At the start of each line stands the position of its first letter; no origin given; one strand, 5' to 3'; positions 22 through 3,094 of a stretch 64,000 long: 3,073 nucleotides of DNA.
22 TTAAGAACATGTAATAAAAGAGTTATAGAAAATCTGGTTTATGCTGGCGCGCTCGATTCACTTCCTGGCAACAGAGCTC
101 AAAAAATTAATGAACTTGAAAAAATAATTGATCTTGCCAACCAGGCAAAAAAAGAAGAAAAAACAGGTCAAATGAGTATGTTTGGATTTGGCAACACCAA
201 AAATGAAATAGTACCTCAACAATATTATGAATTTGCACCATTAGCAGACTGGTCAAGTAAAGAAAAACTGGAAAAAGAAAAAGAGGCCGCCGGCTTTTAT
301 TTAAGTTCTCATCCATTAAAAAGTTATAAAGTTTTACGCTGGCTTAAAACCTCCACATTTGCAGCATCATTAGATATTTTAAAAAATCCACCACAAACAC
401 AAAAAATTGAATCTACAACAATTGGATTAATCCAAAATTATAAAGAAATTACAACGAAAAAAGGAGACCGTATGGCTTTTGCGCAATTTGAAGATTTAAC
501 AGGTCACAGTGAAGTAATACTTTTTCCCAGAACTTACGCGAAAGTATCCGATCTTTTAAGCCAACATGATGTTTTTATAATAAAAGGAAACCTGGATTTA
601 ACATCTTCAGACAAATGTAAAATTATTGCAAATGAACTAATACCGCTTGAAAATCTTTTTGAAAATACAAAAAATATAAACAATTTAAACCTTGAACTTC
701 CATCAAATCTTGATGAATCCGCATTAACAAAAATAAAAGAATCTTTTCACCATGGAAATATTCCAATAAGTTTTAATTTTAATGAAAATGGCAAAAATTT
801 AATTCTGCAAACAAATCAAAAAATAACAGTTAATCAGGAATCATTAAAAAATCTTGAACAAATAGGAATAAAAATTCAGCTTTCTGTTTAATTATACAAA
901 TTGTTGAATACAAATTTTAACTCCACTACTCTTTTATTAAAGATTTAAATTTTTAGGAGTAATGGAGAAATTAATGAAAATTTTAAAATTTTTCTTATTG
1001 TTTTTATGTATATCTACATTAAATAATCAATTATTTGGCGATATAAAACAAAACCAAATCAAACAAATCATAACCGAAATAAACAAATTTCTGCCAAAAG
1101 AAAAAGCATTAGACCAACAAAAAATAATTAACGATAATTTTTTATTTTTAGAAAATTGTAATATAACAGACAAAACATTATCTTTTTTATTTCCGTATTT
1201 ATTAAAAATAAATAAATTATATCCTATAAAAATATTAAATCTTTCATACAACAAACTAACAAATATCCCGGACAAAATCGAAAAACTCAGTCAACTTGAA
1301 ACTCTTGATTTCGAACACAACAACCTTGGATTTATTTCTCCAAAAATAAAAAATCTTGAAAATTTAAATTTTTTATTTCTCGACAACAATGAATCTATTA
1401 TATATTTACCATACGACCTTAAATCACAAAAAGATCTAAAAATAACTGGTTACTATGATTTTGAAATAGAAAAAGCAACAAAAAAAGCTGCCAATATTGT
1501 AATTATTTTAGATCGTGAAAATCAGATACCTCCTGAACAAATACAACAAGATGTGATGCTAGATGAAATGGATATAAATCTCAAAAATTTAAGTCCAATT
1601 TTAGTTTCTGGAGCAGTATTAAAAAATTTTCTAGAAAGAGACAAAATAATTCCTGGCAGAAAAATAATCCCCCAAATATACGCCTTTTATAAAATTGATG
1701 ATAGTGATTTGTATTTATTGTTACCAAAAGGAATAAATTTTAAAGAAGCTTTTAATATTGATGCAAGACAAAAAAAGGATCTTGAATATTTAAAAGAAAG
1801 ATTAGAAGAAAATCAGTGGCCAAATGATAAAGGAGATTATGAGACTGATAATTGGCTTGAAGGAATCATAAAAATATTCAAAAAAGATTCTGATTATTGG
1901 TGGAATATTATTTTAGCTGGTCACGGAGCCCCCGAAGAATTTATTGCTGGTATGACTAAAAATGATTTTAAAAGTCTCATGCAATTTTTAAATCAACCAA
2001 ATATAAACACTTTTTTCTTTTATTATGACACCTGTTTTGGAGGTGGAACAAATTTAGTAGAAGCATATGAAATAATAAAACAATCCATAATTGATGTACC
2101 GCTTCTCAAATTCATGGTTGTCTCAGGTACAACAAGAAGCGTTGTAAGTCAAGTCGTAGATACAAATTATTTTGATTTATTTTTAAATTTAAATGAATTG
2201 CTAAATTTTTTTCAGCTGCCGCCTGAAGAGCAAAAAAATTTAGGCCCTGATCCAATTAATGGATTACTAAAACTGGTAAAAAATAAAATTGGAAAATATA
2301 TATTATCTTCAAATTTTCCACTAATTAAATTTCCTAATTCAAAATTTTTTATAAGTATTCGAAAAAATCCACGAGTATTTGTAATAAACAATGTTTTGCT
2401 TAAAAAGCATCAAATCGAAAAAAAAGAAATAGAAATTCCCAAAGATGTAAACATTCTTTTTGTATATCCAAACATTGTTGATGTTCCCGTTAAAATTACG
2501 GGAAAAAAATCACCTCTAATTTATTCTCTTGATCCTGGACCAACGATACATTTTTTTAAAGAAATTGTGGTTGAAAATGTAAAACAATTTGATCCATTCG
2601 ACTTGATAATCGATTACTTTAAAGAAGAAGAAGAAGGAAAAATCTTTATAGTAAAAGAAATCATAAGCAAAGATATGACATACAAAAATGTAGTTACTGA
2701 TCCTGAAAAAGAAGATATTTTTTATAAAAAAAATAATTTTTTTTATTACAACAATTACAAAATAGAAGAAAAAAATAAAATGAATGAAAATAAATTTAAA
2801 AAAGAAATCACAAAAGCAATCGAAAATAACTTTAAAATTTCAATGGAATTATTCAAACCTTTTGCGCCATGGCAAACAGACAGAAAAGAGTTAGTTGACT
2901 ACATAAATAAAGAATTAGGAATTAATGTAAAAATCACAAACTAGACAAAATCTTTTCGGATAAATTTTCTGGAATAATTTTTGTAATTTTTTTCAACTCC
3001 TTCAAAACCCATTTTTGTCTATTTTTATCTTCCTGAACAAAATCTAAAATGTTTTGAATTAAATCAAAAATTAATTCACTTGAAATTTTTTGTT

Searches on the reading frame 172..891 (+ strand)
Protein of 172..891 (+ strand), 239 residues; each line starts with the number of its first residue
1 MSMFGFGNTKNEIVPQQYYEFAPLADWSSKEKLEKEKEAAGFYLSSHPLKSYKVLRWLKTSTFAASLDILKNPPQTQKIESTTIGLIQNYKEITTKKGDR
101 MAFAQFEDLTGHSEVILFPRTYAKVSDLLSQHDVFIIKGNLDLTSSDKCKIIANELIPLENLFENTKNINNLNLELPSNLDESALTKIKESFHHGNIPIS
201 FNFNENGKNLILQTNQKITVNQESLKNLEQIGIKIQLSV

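Call 33: search_protein_families(library=pfam, proteins=[window:172-891:+], max_evalue=0.001)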
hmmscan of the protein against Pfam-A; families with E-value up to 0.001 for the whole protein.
window:172-891:+ (239 aa): 1 family
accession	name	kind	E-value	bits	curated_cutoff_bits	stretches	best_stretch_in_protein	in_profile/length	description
PF01336.31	tRNA_anti-codon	-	3.7e-07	30.4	27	1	85-159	5-75/75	OB-fold nucleic acid binding domain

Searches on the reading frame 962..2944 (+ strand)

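Call 33: search_protein_families(library=pfam, proteins=[window:962-2944:+], max_evalue=0.001)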
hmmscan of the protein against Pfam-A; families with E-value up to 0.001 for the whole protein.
window:962-2944:+ (660 aa): 3 families
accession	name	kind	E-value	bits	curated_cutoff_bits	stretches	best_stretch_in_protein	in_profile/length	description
PF23598.1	LRR_14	-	3e-08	33.3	40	1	79-154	39-114/353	Leucine-rich repeat region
PF13855.12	LRR_8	-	9e-08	32.2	27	1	90-143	4-59/61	Leucine rich repeat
PF12799.13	LRR_4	-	3.3e-05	24.4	27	1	90-121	4-34/44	Leucine Rich repeats (2 copies)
